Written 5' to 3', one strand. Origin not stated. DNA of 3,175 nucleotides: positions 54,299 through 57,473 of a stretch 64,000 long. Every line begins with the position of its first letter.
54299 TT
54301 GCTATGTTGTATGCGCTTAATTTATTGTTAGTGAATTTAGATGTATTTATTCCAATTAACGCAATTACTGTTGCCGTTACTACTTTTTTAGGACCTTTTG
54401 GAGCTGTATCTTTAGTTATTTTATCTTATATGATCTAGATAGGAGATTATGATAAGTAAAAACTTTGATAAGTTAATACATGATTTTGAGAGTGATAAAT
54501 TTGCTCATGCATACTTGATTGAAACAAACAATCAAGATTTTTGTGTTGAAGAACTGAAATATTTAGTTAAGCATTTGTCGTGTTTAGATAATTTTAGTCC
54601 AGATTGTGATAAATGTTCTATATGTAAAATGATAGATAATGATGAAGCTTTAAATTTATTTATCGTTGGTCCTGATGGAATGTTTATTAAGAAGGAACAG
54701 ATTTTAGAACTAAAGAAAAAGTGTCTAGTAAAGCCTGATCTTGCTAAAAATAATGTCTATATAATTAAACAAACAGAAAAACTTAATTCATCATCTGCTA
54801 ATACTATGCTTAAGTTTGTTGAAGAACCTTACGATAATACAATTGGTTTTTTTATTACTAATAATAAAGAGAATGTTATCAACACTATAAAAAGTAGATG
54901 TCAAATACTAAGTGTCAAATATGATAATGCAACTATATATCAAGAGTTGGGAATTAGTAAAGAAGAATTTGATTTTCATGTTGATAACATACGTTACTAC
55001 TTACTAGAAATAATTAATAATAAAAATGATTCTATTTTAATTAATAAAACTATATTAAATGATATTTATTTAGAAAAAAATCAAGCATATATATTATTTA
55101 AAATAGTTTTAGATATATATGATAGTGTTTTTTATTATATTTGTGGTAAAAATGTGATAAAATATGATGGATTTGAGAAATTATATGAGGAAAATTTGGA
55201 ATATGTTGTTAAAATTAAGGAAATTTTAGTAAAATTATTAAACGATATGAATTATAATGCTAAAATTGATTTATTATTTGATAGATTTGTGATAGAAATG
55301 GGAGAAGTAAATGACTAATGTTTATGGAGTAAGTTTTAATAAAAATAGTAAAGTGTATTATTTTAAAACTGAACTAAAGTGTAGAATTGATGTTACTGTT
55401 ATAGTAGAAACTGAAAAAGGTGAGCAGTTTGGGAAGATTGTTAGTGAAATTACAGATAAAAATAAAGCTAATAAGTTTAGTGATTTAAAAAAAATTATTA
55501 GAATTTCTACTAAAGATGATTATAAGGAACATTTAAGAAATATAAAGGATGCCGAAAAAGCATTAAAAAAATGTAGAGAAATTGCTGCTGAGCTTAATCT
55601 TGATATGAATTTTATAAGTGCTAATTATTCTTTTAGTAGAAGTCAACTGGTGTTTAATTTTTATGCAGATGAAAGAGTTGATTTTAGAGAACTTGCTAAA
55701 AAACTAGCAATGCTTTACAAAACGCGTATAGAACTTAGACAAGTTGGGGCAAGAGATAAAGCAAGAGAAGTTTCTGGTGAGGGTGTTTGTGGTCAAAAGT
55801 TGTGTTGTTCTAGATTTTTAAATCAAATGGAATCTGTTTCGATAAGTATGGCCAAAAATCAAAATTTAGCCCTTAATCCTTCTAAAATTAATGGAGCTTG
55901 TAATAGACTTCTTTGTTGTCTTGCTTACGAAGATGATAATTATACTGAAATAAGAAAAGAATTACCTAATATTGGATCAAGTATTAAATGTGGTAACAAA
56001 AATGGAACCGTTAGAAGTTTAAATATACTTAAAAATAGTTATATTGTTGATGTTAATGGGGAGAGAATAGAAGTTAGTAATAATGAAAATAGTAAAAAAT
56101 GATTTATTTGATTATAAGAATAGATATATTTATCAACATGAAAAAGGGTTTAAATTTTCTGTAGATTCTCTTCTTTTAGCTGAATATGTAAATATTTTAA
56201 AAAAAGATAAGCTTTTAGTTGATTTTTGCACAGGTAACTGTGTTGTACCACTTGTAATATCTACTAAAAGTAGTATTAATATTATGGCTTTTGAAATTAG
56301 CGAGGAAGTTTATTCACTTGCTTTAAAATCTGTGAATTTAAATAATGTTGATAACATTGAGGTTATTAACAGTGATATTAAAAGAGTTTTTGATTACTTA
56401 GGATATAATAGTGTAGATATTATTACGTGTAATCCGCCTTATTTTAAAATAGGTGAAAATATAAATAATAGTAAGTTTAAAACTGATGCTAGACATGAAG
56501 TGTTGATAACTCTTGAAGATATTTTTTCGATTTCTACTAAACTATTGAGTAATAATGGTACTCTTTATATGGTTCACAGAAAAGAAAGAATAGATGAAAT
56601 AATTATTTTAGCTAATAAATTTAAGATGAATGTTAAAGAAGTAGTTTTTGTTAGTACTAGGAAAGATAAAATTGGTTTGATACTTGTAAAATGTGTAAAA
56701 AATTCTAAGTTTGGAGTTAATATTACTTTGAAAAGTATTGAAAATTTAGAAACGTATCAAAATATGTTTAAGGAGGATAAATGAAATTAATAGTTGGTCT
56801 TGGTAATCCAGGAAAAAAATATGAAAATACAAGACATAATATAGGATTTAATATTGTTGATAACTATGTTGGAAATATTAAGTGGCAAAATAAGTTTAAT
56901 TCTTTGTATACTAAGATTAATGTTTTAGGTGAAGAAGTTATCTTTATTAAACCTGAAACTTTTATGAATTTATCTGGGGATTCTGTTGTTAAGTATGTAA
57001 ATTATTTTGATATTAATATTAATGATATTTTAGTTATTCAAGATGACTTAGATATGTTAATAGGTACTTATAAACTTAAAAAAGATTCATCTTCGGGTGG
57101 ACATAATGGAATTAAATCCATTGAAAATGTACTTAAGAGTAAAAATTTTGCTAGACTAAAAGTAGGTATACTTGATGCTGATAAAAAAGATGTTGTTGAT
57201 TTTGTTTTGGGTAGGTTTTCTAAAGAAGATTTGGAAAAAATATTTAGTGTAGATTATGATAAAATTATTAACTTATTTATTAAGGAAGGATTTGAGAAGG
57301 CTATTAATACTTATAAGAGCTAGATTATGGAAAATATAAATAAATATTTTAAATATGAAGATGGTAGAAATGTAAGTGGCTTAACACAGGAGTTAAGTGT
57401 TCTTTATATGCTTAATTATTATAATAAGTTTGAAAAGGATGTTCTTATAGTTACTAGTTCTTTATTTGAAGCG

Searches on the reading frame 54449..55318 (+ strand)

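Call 44: search_protein_families(library=pfam, proteins=[window:54449-55318:+], max_evalue=0.001)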
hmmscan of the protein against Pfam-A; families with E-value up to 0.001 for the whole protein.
window:54449-55318:+ (289 aa): 1 family
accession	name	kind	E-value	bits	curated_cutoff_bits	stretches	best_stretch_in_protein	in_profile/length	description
PF13177.12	DNA_pol3_delta2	-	1.6e-37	129.4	27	1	6-157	6-158/161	DNA polymerase III, delta subunit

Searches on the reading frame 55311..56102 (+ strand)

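Call 44: search_protein_families(library=pfam, proteins=[window:55311-56102:+], max_evalue=0.001)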
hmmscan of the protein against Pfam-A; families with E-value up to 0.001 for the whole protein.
window:55311-56102:+ (263 aa): 1 family
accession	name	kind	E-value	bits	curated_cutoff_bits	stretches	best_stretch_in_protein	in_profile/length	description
PF04468.17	PSP1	-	6.1e-27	94.2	27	1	60-145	1-86/86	PSP1 C-terminal conserved region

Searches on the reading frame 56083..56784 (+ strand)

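Call 44: search_protein_families(library=pfam, proteins=[window:56083-56784:+], max_evalue=0.001)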
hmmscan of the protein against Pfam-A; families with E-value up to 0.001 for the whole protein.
window:56083-56784:+ (233 aa): 3 families
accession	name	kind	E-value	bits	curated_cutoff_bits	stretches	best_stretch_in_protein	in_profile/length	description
PF05175.20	MTS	-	1.4e-08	35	23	1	31-181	22-155/170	Methyltransferase small domain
PF05971.18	Methyltransf_10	-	0.00015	21.7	23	1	28-125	90-192/299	RNA methyltransferase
PF02390.23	Methyltransf_4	-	0.00076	19.4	24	0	43-116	3-78/173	Putative methyltransferase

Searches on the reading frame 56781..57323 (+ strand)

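Call 44: search_protein_families(library=pfam, proteins=[window:56781-57323:+], max_evalue=0.001)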
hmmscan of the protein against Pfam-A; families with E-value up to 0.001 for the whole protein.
window:56781-57323:+ (180 aa): 1 family
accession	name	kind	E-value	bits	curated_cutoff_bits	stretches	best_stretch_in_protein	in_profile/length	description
PF01195.25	Pept_tRNA_hydro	-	7.3e-58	195.9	27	1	3-178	1-182/183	Peptidyl-tRNA hydrolase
